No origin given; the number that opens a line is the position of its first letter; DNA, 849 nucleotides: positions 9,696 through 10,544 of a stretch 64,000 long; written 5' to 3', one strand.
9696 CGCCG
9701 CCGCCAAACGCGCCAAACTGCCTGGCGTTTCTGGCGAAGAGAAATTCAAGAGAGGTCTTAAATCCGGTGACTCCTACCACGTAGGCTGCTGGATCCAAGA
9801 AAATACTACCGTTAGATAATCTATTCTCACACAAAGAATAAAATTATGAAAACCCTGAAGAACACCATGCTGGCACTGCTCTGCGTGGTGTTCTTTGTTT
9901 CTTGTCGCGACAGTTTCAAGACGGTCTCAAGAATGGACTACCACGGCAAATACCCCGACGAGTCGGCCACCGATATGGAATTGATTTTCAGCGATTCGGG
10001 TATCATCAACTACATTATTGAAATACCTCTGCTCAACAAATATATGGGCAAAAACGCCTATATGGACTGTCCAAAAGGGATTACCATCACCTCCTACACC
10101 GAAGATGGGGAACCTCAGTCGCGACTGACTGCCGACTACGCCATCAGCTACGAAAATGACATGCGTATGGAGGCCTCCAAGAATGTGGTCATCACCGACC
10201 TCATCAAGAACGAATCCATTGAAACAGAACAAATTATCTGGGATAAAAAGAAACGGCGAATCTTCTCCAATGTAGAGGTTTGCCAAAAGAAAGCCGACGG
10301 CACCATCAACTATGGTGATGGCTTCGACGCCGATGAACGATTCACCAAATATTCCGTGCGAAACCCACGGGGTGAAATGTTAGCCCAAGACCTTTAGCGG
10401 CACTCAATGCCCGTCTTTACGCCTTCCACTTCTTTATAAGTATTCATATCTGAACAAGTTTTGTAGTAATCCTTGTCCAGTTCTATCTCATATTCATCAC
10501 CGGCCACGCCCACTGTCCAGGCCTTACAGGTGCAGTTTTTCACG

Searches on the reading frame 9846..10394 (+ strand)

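Call 90: search_protein_families(library=pfam, proteins=[window:9846-10394:+], max_evalue=0.001)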
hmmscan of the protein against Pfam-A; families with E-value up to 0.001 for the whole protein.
window:9846-10394:+ (183 aa): 1 family
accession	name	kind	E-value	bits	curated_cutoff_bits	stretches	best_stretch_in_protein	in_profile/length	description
PF06835.18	LptC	-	3.1e-06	27.4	21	1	12-155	6-151/175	Lipopolysaccharide-assembly, LptC-related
